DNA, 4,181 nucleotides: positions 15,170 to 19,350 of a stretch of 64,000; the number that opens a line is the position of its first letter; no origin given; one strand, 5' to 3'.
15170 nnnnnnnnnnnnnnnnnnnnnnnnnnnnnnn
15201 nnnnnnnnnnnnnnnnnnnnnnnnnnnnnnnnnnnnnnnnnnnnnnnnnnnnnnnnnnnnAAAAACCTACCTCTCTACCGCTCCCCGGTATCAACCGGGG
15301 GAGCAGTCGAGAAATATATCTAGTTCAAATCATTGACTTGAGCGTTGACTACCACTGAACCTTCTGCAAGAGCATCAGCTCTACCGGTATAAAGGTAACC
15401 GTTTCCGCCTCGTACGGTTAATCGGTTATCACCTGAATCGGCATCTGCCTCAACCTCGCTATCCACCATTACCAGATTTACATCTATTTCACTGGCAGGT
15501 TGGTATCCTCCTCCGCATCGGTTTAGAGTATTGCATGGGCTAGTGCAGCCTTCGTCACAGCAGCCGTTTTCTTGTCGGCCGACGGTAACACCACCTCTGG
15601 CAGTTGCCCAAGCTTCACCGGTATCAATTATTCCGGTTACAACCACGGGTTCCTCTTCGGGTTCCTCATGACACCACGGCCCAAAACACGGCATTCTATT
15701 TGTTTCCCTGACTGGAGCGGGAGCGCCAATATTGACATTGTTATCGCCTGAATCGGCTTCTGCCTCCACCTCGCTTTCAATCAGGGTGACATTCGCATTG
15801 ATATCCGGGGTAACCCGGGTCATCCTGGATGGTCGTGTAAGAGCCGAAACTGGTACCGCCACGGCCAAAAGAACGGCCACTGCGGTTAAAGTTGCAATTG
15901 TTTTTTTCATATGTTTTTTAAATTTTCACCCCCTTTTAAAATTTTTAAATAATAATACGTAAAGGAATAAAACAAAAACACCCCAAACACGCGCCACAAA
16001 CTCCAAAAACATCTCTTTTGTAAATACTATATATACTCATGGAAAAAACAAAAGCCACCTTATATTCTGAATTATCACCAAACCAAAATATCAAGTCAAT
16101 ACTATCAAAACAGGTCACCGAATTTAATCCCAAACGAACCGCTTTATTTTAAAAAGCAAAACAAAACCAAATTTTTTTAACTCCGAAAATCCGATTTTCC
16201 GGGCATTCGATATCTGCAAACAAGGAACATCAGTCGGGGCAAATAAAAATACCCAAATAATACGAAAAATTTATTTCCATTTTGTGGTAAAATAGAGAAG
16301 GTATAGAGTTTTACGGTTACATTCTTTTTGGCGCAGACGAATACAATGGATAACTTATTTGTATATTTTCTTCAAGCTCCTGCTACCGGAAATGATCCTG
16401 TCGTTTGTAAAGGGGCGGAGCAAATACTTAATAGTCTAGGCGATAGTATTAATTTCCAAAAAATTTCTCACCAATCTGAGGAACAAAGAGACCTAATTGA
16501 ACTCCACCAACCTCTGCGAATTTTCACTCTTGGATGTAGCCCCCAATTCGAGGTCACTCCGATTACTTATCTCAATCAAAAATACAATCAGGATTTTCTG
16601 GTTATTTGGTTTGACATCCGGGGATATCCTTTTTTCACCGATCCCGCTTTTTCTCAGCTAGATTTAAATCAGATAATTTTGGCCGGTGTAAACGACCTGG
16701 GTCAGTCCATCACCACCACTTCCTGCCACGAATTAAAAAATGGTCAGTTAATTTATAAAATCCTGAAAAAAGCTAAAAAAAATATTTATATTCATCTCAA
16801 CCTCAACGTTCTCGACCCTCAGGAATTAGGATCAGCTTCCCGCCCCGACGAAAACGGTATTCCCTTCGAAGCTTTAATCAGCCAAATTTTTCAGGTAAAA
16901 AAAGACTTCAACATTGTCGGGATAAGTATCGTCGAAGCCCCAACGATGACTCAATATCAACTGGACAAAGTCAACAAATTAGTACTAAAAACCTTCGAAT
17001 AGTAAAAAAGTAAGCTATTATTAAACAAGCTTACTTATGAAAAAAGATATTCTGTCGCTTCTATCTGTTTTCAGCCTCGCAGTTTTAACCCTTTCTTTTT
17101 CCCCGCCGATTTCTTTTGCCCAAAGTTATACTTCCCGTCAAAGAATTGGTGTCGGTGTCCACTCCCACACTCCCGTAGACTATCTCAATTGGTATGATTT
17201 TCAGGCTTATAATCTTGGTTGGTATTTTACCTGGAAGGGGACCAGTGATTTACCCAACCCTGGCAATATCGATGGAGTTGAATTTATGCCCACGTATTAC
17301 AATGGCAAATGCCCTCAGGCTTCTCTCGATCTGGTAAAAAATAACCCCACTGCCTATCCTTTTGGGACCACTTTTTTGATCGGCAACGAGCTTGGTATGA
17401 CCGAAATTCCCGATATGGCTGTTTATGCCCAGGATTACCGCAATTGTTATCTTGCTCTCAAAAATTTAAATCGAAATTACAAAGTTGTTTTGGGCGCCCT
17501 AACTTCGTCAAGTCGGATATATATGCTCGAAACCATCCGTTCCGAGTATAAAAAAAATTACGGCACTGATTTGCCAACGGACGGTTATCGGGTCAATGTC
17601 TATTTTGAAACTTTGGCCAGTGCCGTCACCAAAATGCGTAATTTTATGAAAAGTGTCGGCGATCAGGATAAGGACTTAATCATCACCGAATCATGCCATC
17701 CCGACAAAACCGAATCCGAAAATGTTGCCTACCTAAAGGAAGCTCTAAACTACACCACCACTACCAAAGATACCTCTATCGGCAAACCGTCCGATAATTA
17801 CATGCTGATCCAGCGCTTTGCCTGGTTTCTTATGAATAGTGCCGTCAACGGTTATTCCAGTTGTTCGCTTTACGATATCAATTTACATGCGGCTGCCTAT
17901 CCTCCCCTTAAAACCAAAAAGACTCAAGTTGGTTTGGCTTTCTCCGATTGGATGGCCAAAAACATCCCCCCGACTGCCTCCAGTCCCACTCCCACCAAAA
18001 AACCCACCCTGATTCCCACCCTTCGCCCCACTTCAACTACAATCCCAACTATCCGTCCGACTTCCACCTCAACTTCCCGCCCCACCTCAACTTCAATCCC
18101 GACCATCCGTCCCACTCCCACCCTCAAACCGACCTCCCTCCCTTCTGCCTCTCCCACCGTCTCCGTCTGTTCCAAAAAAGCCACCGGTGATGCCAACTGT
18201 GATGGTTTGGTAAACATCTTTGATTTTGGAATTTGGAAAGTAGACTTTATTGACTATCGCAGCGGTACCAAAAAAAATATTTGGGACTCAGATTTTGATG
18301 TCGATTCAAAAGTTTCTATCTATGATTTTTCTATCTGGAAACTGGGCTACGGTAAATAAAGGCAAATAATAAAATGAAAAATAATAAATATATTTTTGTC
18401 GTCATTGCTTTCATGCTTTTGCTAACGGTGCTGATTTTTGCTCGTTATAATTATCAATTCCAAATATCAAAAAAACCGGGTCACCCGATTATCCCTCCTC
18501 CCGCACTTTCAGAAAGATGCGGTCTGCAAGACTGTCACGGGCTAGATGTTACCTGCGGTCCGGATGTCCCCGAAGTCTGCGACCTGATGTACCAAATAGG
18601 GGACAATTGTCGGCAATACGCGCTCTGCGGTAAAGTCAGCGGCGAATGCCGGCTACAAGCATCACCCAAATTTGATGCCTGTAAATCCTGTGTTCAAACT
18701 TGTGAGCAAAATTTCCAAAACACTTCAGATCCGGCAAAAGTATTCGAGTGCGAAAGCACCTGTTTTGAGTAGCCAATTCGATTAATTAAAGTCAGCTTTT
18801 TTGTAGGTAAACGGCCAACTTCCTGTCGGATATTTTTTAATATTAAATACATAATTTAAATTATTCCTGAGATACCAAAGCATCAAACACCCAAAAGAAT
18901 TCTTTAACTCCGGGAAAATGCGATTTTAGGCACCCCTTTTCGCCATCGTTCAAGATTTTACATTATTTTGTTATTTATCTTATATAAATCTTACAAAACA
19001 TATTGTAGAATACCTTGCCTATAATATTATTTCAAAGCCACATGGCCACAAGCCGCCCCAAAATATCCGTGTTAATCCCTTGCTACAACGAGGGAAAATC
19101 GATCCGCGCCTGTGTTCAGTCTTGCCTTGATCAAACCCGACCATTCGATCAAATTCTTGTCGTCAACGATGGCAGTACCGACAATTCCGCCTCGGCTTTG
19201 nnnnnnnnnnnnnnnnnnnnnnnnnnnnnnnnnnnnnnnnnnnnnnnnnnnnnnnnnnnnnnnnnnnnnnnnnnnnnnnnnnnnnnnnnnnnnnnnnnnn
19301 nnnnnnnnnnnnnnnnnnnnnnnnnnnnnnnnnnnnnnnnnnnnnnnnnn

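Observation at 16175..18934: Shared near-palindromic intergenic motif upstream of two genes of the polysaccharide locus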

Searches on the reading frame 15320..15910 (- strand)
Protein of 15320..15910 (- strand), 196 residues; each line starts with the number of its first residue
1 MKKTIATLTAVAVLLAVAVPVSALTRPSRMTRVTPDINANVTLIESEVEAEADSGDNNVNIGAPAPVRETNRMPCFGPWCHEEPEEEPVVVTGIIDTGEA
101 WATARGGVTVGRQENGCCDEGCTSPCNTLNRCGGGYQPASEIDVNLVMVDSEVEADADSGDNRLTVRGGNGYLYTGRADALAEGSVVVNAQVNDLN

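Call 11: search_protein_families(library=pfam, proteins=[window:15320-15910:-], max_evalue=0.01)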
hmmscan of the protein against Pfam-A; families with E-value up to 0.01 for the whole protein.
window:15320-15910:- (196 aa): 0 families

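Call 59: search_protein_families(library=pfam, proteins=[window:15320-15907:-], max_evalue=5)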
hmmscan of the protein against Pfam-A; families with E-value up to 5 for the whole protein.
window:15320-15907:- (195 aa): 0 families

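Call 71: find_encoding_contigs(protein=window:15323-15910:-, flank=6000, max_places=6)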
Protein window:15323-15910:- (196 aa): 1 contig read that carries it; 1 place shown.
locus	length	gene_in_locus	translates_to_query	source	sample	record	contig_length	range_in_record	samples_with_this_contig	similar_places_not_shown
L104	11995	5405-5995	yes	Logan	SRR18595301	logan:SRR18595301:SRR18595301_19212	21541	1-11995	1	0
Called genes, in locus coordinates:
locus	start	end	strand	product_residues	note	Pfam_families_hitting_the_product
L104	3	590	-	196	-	?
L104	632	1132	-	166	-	-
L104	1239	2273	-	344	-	PF00535:Glycos_transf_2, PF13641:Glyco_tranf_2_3, PF01644:Chitin_synth_1 (faint), PF13632:Glyco_trans_2_3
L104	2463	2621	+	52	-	-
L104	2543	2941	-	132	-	-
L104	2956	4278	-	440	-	-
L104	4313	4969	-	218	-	-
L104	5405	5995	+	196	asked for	-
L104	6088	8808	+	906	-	-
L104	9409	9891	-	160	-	PF07963:N_methyl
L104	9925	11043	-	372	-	PF13399:LytR_C (weak)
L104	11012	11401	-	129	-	-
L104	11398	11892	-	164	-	-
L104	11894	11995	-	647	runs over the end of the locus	-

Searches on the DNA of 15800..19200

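Call 41: search_rna_families(source=window, start=15800, end=19200, threshold=evalue, max_evalue=5)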
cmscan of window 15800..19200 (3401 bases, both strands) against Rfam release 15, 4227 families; matches with E-value up to 5: 1.
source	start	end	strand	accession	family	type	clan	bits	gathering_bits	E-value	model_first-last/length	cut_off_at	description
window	17552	17657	-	RF02764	Ysr190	Gene; sRNA;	-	22.3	66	2.9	1-102/102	no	Yersinia sRNA 190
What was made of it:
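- There is no Rfam hit at E<=5 (call 41).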

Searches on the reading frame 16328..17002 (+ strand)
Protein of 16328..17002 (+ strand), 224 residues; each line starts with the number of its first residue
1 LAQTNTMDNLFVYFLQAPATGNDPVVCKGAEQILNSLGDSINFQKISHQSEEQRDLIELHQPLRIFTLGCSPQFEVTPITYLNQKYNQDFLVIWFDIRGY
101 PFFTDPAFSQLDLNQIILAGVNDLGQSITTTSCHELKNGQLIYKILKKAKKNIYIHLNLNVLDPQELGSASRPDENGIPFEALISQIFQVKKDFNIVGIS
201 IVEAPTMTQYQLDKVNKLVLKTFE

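Call 11: search_protein_families(library=pfam, proteins=[window:16328-17002:+], max_evalue=0.01)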
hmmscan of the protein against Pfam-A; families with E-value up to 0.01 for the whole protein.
window:16328-17002:+ (224 aa): 1 family
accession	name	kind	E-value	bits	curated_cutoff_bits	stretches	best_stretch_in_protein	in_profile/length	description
PF00491.26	Arginase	-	0.00014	21.8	22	1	128-204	177-255/280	Arginase family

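Call 35: find_homologous_proteins(query=window:16346-16999:+, max_evalue=0.001)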
Query window:16346-16999:+ (218 aa): 6 proteins with E <= 0.001 among 172 candidates.
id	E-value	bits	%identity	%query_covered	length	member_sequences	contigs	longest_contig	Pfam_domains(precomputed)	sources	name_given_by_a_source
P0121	2.0e-141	487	100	100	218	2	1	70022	-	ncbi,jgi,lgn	ncbi:MAG: hypothetical protein WC841_05740 [Candidatus Shapirobacteria bacterium]|jgi:arginase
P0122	1.5e-84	301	67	100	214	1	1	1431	-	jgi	jgi:arginase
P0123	4.9e-82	293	64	100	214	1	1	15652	-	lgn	-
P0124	6.5e-33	132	35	98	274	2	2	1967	PF00491.27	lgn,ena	-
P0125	3.5e-18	84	30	88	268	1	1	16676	PF00491.27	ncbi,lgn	-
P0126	3.0e-5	42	24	72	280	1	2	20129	PF00491.27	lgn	-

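Call 36: find_encoding_contigs(protein=P0123, flank=10000, max_places=3)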
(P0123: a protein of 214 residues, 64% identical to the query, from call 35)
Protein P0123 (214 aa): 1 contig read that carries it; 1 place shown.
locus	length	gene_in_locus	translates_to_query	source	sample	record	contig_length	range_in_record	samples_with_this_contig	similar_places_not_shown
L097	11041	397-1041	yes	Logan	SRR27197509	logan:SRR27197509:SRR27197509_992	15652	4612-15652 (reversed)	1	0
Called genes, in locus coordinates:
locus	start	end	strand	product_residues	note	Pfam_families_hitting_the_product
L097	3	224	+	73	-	?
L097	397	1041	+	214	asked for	-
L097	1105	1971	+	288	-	PF04055:Radical_SAM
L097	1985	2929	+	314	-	-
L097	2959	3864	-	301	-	PF01073:3Beta_HSD, PF01370:Epimerase, PF02719:Polysacc_synt_2 (weak), PF07993:NAD_binding_4 (faint), PF16363:GDP_Man_Dehyd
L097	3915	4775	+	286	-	PF03721:UDPG_MGDP_dh_N, PF00984:UDPG_MGDP_dh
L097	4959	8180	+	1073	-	PF08487:VIT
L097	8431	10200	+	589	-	PF13522:GATase_6, PF13537:GATase_7, PF01380:SIS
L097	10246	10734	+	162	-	PF11969:DcpS_C (weak), PF01230:HIT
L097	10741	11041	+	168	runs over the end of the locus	PF10050:DUF2284 (faint)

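Call 37: find_encoding_contigs(protein=P0122, flank=10000, max_places=3)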
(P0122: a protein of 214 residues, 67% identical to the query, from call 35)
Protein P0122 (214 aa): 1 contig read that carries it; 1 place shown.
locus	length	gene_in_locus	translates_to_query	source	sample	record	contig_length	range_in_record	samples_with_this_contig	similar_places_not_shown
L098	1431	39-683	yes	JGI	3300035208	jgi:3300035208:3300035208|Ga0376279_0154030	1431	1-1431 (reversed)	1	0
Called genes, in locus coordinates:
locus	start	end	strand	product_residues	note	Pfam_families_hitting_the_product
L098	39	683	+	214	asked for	-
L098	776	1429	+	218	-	?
